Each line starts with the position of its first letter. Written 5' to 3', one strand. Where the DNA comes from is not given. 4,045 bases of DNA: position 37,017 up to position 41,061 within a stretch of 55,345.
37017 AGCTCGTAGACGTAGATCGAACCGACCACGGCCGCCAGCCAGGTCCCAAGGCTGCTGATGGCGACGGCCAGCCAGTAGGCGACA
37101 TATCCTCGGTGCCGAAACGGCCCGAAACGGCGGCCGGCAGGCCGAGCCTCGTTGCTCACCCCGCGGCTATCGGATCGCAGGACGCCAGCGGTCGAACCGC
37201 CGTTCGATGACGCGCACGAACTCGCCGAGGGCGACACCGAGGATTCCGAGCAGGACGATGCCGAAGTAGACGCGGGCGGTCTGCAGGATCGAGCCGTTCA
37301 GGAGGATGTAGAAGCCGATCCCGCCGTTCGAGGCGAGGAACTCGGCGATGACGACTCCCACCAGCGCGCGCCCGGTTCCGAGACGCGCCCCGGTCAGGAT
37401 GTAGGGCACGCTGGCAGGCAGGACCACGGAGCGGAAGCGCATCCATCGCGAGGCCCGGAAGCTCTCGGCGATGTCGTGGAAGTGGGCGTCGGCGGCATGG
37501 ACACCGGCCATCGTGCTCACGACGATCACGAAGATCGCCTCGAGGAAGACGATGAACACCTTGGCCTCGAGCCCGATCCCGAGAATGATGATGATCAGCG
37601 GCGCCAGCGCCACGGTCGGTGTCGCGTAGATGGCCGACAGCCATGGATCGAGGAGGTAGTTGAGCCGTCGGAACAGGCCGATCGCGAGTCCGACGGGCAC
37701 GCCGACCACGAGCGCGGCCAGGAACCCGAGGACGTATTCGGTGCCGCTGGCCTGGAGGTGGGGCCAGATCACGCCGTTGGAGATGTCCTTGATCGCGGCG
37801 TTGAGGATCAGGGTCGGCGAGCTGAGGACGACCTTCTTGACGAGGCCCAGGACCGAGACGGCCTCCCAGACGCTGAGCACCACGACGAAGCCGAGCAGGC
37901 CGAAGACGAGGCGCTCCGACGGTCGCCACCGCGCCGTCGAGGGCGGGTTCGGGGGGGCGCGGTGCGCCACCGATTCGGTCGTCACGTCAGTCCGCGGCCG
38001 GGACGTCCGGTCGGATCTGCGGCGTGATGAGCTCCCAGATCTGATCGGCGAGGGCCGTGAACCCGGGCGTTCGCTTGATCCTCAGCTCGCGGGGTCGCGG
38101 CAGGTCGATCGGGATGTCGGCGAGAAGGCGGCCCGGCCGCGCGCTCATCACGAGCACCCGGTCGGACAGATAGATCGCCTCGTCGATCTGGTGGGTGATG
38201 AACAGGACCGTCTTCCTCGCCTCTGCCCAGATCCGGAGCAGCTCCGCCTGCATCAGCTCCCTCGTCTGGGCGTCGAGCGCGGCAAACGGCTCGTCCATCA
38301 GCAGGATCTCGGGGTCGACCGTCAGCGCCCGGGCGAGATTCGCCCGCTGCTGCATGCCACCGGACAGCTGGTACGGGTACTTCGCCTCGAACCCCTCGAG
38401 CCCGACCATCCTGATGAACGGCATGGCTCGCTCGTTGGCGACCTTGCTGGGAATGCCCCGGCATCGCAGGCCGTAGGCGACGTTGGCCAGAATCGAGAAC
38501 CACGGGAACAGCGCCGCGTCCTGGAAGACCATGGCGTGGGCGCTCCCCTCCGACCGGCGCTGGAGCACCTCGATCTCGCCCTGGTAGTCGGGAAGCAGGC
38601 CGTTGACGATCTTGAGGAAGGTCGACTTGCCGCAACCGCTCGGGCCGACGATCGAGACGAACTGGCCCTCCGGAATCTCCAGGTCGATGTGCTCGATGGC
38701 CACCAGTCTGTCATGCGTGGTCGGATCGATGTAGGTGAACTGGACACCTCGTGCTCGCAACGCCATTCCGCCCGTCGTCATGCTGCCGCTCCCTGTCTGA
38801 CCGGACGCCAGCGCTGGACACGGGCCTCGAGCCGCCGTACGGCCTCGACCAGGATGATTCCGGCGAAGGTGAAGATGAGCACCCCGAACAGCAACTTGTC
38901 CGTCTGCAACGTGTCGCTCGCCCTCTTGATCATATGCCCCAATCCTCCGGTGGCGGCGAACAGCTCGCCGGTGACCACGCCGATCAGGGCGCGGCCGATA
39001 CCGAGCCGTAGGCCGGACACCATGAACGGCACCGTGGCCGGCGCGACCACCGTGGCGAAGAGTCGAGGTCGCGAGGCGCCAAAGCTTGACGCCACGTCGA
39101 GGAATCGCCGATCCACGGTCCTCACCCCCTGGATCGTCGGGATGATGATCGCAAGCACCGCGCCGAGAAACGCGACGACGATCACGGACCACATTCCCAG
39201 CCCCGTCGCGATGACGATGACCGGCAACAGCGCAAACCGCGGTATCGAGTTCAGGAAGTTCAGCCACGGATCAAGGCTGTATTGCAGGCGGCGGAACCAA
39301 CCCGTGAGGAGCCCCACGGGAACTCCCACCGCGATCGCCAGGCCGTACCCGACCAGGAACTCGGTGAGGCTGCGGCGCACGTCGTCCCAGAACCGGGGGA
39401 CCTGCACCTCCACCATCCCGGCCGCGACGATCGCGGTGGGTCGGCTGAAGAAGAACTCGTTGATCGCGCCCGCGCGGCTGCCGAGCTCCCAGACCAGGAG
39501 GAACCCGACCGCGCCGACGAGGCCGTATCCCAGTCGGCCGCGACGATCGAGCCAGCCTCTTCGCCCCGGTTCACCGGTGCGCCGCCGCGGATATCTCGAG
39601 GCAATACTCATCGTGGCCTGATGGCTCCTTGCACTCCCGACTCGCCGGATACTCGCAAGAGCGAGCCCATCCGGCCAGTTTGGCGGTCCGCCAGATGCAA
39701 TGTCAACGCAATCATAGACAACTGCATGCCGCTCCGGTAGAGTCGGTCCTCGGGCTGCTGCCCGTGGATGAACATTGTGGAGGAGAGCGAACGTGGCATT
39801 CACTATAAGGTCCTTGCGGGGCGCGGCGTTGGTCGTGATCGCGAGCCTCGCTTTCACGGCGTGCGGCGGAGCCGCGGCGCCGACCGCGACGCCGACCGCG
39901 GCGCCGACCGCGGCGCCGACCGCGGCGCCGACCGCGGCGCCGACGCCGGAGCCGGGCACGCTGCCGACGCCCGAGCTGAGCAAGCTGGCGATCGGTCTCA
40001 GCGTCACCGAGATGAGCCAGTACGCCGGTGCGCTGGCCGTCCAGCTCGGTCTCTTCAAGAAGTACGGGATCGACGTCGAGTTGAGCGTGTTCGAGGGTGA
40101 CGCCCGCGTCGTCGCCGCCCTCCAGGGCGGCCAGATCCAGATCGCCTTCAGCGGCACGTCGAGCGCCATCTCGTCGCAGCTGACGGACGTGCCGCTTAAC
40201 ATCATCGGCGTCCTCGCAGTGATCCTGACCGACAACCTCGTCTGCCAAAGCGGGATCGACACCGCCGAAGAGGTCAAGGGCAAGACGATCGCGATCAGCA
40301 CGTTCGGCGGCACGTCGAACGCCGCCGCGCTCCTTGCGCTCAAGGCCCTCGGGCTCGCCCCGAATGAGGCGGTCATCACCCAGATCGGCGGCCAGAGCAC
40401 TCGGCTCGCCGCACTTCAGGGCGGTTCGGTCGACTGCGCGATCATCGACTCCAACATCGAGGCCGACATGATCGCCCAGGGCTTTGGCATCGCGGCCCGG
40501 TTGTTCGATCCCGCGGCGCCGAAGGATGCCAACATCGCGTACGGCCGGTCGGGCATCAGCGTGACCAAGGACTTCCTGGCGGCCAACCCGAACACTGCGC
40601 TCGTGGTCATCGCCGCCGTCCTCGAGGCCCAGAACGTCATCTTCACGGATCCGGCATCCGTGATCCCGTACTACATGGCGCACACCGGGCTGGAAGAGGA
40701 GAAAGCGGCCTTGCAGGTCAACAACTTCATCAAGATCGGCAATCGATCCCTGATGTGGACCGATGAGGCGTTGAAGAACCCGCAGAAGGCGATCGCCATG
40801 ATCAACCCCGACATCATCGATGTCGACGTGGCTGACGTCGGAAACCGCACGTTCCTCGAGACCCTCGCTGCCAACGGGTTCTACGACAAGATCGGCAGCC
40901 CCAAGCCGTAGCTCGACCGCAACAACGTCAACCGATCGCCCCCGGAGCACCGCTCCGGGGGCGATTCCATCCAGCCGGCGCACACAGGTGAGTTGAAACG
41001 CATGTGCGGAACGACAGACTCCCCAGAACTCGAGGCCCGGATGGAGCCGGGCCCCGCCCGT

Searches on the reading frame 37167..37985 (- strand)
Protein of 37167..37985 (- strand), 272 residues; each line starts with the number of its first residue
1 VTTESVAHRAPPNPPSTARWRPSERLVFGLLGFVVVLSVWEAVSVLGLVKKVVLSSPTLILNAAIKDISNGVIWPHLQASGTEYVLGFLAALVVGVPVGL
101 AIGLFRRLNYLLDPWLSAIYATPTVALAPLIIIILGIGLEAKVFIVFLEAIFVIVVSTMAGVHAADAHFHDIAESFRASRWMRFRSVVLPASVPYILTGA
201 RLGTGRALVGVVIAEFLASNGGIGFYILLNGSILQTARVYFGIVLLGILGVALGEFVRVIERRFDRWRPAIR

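Call 76: search_protein_families(library=pfam, proteins=[window:37167-37985:-], max_evalue=0.0001)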
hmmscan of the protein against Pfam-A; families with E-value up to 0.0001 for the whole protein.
window:37167-37985:- (272 aa): 1 family
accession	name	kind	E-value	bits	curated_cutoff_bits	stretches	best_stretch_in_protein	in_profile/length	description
PF00528.27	BPD_transp_1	-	5.5e-24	85.3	26.4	1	95-265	1-183/184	Binding-protein-dependent transport system inner membrane component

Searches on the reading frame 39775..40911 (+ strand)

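Call 76: search_protein_families(library=pfam, proteins=[window:39775-40911:+], max_evalue=0.0001)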
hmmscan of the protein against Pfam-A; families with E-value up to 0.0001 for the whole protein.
window:39775-40911:+ (378 aa): 3 families
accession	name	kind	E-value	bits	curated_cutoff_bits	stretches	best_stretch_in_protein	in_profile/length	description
PF09084.16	NMT1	-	1.3e-15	58.3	20.5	1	87-294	9-214/216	NMT1/THI5 like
PF13379.11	NMT1_2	-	1.2e-10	42.1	24.7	1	66-289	3-238/252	NMT1-like family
PF12974.12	Phosphonate-bd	-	2.5e-08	34.1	27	1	94-236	24-174/242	ABC transporter, phosphonate, periplasmic substrate-binding protein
